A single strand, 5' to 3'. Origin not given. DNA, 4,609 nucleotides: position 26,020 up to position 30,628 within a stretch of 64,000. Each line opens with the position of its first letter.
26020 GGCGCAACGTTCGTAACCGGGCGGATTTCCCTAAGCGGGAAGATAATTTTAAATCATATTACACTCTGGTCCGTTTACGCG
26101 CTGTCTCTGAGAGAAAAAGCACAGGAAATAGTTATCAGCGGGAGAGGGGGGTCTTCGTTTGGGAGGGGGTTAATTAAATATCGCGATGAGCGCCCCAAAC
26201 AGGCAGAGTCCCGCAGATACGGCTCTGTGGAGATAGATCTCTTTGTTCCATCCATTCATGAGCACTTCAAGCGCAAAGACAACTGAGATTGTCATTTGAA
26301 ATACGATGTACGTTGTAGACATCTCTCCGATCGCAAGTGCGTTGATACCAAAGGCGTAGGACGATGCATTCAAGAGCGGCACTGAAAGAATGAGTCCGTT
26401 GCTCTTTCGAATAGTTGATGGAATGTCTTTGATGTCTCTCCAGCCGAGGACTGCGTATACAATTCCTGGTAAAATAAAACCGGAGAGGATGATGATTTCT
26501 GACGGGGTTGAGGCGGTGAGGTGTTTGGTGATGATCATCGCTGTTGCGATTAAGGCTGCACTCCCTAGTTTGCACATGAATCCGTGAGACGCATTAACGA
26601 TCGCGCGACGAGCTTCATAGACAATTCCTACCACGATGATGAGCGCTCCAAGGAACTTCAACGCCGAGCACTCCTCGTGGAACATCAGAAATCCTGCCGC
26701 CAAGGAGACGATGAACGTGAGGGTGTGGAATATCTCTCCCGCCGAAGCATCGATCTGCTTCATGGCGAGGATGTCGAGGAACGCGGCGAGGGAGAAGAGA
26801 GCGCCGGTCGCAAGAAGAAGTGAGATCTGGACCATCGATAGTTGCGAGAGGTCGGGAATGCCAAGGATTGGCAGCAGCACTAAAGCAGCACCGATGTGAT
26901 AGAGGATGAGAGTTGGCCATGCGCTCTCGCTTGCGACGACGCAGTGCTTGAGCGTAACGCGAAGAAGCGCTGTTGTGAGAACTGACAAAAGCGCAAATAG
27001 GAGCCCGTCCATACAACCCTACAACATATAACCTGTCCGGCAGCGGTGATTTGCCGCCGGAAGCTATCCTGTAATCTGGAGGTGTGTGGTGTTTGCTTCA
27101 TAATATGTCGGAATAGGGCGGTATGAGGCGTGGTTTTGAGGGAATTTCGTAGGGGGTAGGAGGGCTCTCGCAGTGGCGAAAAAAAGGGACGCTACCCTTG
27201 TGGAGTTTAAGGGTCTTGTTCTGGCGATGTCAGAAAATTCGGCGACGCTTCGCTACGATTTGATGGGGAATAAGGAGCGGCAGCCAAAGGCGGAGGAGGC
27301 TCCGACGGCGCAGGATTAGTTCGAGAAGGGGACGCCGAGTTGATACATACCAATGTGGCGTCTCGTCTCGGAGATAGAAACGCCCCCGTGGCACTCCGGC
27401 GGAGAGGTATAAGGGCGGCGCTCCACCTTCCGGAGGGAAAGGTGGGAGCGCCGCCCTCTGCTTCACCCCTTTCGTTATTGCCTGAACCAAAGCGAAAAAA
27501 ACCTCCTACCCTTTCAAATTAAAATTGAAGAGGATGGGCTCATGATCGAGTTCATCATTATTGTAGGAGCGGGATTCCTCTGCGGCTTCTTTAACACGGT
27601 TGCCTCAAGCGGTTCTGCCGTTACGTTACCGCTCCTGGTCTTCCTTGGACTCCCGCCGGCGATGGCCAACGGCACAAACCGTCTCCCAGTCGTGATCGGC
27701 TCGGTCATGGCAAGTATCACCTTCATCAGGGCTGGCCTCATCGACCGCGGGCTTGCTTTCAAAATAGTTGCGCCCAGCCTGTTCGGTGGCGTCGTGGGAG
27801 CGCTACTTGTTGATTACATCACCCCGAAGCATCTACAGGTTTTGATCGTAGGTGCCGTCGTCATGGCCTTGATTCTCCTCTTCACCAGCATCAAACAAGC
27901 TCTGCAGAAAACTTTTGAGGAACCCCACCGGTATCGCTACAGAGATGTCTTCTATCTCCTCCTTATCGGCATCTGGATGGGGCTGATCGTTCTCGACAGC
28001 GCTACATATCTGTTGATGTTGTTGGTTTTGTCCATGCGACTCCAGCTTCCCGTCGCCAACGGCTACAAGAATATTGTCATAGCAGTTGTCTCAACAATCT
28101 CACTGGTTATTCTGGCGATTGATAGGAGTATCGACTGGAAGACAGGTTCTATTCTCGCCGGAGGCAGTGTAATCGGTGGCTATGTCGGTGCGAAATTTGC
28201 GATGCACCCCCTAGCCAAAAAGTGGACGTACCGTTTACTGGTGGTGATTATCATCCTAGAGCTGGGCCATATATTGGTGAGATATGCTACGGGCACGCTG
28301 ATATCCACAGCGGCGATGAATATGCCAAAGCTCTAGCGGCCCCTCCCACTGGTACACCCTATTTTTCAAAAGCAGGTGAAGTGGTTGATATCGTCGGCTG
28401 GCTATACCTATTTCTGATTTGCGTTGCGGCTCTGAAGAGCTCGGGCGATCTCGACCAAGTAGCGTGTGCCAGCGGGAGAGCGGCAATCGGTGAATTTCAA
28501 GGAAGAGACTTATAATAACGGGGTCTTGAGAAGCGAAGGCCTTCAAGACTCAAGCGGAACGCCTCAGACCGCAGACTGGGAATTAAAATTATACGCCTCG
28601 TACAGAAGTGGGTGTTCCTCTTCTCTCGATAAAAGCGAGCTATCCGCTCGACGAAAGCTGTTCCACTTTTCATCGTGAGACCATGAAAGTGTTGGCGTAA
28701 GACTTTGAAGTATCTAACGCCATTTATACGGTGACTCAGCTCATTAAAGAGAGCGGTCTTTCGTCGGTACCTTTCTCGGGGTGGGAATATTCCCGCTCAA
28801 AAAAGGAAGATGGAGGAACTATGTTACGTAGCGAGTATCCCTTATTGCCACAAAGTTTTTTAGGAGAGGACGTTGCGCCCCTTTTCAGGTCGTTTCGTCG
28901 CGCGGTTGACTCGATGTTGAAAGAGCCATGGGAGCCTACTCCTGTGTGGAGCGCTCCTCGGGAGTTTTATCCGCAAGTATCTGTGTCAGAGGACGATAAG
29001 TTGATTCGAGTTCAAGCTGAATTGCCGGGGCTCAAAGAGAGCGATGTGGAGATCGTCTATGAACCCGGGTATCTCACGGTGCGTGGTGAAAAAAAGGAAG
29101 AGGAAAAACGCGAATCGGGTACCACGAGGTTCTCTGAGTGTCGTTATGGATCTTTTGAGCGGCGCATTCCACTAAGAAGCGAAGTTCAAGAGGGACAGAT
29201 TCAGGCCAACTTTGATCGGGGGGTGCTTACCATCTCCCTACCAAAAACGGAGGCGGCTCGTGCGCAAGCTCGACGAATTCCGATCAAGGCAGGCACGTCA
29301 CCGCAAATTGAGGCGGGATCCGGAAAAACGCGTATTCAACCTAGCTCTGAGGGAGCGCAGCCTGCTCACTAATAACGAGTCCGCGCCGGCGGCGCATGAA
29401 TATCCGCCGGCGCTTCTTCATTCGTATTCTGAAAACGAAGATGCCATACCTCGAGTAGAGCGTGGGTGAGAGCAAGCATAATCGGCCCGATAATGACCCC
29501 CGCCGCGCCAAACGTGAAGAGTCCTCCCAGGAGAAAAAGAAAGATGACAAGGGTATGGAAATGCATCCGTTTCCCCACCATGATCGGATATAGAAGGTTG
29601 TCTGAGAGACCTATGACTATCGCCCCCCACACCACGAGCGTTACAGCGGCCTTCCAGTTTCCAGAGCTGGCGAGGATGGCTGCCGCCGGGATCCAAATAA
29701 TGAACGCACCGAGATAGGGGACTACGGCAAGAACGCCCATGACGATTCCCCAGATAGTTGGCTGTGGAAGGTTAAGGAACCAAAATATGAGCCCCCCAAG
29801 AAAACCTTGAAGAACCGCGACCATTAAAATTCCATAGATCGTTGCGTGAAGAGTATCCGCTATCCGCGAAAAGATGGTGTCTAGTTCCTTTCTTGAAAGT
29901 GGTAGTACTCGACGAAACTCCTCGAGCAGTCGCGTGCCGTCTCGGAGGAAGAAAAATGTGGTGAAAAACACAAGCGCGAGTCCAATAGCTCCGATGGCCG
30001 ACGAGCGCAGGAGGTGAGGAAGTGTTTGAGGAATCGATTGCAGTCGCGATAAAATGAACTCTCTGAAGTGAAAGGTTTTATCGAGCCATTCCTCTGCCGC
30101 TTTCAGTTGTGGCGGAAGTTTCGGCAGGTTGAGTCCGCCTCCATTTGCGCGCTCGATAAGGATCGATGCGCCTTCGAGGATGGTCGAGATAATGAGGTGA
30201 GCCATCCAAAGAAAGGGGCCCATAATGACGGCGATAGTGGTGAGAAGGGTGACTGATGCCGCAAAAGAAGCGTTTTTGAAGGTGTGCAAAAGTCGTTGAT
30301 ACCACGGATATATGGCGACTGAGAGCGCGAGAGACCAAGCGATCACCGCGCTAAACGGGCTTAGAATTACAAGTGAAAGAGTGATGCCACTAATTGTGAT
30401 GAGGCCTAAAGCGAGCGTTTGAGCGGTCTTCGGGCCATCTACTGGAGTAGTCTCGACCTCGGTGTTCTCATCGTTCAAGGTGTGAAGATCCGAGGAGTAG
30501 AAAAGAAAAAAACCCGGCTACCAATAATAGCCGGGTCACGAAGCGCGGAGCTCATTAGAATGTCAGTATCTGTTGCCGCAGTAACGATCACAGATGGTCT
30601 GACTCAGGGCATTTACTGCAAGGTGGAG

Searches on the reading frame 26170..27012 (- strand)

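Call 63: search_protein_families(library=pfam, proteins=[window:26170-27012:-], max_evalue=0.0001)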
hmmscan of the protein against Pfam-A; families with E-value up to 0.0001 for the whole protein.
window:26170-27012:- (280 aa): 1 family
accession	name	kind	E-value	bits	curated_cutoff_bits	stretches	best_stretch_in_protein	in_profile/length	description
PF00892.27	EamA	-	4e-09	37.3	28.2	1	3-131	3-131/135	EamA-like transporter family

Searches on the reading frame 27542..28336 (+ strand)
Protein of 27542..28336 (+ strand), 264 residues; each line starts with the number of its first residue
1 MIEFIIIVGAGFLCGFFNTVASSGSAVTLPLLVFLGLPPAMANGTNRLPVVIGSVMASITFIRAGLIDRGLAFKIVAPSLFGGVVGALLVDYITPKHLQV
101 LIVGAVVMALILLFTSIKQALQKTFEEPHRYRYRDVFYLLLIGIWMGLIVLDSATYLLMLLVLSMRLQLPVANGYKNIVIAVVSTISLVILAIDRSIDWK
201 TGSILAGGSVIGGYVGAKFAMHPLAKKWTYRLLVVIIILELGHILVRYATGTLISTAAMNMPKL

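Call 63: search_protein_families(library=pfam, proteins=[window:27542-28336:+], max_evalue=0.0001)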
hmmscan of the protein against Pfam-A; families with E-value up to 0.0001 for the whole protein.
window:27542-28336:+ (264 aa): 1 family
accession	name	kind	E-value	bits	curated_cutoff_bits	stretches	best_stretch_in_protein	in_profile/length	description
PF01925.25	TauE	-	1.4e-34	120.3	32.6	1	8-239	2-232/237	Sulfite exporter TauE/SafE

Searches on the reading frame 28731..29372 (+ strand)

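Call 63: search_protein_families(library=pfam, proteins=[window:28731-29372:+], max_evalue=0.0001)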
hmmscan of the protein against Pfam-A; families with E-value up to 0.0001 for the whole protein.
window:28731-29372:+ (213 aa): 1 family
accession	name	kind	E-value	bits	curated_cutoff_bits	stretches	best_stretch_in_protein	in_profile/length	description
PF00011.27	HSP20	-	4.8e-20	72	20.8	1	86-186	3-102/102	Hsp20/alpha crystallin family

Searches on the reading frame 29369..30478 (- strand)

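Call 63: search_protein_families(library=pfam, proteins=[window:29369-30478:-], max_evalue=0.0001)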
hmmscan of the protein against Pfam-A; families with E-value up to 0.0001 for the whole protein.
window:29369-30478:- (369 aa): 1 family
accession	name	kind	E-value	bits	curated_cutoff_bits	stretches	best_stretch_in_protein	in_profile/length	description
PF01594.21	AI-2E_transport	-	1.7e-48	165.9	34.3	1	26-345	5-326/327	AI-2E family transporter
